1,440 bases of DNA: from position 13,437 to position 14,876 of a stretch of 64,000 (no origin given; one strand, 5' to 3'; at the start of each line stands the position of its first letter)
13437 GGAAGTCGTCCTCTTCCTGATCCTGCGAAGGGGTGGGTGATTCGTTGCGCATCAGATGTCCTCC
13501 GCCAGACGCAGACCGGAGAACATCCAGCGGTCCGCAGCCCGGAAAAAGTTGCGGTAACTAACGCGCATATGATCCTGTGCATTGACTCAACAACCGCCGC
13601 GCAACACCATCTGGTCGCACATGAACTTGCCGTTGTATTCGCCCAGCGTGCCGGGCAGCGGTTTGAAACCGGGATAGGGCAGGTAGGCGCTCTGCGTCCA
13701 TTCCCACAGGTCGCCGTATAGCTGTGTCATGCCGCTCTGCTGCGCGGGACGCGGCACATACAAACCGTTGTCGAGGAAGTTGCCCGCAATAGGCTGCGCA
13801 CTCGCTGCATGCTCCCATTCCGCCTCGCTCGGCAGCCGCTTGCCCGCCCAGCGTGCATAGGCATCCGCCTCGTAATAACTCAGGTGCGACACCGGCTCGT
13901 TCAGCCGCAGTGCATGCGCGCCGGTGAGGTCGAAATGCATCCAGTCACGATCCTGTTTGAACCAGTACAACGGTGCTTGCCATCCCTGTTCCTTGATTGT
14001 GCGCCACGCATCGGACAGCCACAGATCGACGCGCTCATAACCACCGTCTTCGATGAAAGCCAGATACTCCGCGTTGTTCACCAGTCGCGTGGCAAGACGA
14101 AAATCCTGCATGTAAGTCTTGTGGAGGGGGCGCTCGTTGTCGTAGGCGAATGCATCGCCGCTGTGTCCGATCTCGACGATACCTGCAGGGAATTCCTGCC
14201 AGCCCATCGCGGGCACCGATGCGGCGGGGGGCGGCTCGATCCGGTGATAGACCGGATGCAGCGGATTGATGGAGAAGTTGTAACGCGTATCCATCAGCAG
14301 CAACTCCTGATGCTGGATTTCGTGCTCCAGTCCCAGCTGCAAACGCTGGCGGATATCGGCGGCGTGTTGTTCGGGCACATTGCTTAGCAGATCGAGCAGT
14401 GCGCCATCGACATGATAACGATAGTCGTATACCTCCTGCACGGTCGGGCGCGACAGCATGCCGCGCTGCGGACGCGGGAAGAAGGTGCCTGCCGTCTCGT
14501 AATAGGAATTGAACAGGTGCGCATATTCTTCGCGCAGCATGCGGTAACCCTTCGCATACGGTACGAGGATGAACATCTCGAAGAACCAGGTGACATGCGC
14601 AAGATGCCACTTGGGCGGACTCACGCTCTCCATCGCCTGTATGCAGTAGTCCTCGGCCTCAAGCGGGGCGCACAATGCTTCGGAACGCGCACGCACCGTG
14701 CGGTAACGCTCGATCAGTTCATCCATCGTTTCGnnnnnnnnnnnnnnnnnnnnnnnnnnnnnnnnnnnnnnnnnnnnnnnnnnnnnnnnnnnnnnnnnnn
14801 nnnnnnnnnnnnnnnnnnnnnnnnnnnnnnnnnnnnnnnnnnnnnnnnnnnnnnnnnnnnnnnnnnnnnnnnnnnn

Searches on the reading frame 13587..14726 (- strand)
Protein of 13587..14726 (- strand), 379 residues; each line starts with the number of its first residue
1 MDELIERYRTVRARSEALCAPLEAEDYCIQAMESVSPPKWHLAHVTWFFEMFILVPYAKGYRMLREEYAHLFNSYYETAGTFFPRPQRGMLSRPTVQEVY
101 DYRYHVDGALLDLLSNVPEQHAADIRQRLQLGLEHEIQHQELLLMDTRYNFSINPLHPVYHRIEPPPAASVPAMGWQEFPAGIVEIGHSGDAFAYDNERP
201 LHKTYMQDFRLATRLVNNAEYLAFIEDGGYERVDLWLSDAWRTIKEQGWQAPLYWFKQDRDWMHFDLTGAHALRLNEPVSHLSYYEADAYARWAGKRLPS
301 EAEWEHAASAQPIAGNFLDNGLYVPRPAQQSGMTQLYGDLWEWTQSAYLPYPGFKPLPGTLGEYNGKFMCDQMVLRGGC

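Call 43: list_cluster_members(proteins=[window:13587-14726:-, window:327-764:+, window:1820-2317:+, window:7776-8438:-, window:21091-21927:+, window:32352-34088:-, window:34085-35362:-, window:36170-37270:-, window:38471-39568:+, window:60414-62357:+])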
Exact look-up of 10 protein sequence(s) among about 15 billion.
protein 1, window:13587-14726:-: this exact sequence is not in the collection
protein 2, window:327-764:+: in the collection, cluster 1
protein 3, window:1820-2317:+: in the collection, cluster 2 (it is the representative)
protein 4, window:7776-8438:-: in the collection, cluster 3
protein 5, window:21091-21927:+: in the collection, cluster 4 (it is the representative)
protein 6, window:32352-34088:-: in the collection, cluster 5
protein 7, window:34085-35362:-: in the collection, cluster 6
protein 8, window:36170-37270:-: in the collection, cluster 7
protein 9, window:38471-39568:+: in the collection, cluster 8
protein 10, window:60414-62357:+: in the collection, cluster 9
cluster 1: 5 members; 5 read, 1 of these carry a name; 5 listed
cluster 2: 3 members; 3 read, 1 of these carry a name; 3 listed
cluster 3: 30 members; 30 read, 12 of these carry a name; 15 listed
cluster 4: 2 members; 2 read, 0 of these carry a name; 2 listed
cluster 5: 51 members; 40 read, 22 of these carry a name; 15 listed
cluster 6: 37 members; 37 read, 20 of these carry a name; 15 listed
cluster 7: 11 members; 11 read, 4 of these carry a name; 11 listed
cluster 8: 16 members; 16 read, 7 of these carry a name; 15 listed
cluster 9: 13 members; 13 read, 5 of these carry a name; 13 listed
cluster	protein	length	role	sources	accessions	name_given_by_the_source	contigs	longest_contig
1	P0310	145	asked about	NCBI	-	-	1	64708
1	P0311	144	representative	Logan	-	-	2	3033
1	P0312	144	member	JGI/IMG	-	hypothetical protein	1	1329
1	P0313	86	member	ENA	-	-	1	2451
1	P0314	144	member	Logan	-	-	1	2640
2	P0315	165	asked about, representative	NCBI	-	-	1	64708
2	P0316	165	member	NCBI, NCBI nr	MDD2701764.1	MAG: cyclic pyranopterin monophosphate synthase MoaC [Sideroxydans sp.] | cyclic pyranopterin monophosphate synthase MoaC [Sideroxydans sp.]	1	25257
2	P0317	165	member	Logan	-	-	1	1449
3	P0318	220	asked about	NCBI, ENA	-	-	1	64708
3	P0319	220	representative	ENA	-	-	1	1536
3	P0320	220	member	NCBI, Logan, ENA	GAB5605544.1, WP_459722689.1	response regulator [Sideroxyarcus sp. TK5]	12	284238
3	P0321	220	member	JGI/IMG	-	two-component system nitrate/nitrite response regulator NarL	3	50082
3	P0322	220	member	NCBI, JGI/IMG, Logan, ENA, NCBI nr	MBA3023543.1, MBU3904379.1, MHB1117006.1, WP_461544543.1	MAG: response regulator transcription factor [Gammaproteobacteria bacterium] | response regulator transcription factor [Sideroxydans sp.]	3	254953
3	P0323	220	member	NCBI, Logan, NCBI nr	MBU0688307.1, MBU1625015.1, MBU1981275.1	MAG: response regulator transcription factor [Gammaproteobacteria bacterium] | response regulator transcription factor [Gammaproteobacteria bacterium]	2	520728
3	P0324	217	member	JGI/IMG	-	two-component system nitrate/nitrite response regulator NarL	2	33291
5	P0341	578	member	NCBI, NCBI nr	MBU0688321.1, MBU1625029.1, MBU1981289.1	MAG: nickel-dependent hydrogenase large subunit [Gammaproteobacteria bacterium] | nickel-dependent hydrogenase large subunit [Gammaproteobacteria bacterium]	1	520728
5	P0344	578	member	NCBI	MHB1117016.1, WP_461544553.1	nickel-dependent hydrogenase large subunit [Sideroxydans sp.]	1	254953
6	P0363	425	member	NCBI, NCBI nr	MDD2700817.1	MAG: (Fe-S)-binding protein [Sideroxydans sp.] | (Fe-S)-binding protein [Sideroxydans sp.]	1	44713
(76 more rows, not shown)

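Call 48: find_encoding_contigs(protein=P0344, flank=10000, max_places=1)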
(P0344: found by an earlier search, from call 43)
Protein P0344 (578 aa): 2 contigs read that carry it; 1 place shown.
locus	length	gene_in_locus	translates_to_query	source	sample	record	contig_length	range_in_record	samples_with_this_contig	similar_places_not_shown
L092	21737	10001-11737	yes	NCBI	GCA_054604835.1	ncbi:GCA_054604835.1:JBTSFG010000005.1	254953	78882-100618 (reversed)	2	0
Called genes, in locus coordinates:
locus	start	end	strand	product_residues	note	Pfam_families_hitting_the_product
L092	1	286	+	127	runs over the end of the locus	-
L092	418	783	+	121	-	PF04358:DsrC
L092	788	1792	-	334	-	PF00586:AIRS, PF02769:AIRS_C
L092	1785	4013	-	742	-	PF00708:Acylphosphatase, PF07503:zf-HYPF, PF01300:Sua5_yciO_yrdC, PF17788:HypF_C, PF22521:HypF_C_2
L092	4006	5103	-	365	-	PF01924:HypD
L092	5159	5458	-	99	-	PF05016:ParE_toxin (weak)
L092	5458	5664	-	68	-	PF09720:Unstab_antitox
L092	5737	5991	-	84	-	PF01455:HupF_HypC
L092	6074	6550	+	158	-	PF01750:HycI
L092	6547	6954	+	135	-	PF04809:HupH_C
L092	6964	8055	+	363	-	PF01058:Oxidored_q6, PF14720:NiFe_hyd_SSU_C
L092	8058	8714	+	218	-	-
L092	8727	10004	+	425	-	PF13187:Fer4_9 (faint), PF00037:Fer4 (faint), PF12837:Fer4_6 (faint), PF12838:Fer4_7, PF13183:Fer4_8, PF13237:Fer4_10 (faint), PF13534:Fer4_17, PF02754:CCG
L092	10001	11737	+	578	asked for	PF27537:HoxH, PF00374:NiFeSe_Hases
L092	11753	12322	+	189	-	PF04955:HupE_UreJ, PF13795:HupE_UreJ_2 (weak)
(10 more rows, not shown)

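Call 49: find_encoding_contigs(protein=P0363, flank=10000, max_places=1)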
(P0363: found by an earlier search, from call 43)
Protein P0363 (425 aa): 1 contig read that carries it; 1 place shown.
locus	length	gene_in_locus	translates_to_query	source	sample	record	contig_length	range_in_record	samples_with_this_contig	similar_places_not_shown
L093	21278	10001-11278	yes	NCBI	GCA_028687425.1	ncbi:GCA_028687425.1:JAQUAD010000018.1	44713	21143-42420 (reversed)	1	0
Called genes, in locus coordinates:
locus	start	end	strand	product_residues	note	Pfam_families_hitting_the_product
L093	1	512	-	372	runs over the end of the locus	PF00005:ABC_tran, PF13304:AAA_21 (faint), PF17912:OB_MalK, PF08402:TOBE_2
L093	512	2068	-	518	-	PF00128:Alpha-amylase, PF16657:Malt_amylase_C (weak), PF22460:Neopullulanase-like_C (faint)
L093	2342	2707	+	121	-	PF04358:DsrC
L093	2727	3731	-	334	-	PF00586:AIRS, PF02769:AIRS_C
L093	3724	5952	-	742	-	PF00708:Acylphosphatase, PF01155:HypA (faint), PF07503:zf-HYPF, PF01300:Sua5_yciO_yrdC, PF17788:HypF_C, PF22521:HypF_C_2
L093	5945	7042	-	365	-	PF01924:HypD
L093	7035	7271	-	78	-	PF01455:HupF_HypC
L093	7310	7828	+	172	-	PF01750:HycI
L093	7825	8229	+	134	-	PF04809:HupH_C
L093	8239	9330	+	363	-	PF01058:Oxidored_q6, PF14720:NiFe_hyd_SSU_C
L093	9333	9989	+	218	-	-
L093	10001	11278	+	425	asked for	PF00037:Fer4 (faint), PF12837:Fer4_6 (faint), PF12838:Fer4_7, PF13183:Fer4_8, PF13237:Fer4_10 (faint), PF13534:Fer4_17, PF02754:CCG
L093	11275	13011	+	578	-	PF27537:HoxH, PF00374:NiFeSe_Hases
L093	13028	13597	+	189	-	PF04955:HupE_UreJ, PF13795:HupE_UreJ_2 (weak)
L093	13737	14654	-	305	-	PF06719:AraC_N, PF00165:HTH_AraC (faint), PF12833:HTH_18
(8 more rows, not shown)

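Call 50: find_encoding_contigs(protein=P0341, flank=10000, max_places=1)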
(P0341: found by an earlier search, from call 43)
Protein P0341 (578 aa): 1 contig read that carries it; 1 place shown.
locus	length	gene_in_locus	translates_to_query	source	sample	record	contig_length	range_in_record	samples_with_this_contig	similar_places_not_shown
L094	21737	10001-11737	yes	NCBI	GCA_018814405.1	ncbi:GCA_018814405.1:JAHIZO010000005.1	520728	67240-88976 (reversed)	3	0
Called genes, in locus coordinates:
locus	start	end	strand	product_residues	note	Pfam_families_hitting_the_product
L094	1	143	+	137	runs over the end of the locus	PF11969:DcpS_C, PF01230:HIT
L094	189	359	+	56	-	-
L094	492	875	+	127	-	-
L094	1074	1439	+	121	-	PF04358:DsrC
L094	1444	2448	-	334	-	PF00586:AIRS, PF02769:AIRS_C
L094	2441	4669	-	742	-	PF00708:Acylphosphatase, PF07503:zf-HYPF, PF01300:Sua5_yciO_yrdC, PF17788:HypF_C, PF22521:HypF_C_2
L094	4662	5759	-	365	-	PF01924:HypD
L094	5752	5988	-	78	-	PF01455:HupF_HypC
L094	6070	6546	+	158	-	PF01750:HycI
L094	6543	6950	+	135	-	PF04809:HupH_C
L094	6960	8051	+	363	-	PF01058:Oxidored_q6, PF14720:NiFe_hyd_SSU_C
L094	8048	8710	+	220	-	-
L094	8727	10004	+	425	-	PF00037:Fer4 (faint), PF12837:Fer4_6 (faint), PF12838:Fer4_7 (weak), PF13183:Fer4_8, PF13237:Fer4_10 (faint), PF13534:Fer4_17, PF02754:CCG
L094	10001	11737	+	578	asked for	PF27537:HoxH, PF00374:NiFeSe_Hases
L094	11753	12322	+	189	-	PF04955:HupE_UreJ, PF13795:HupE_UreJ_2 (weak)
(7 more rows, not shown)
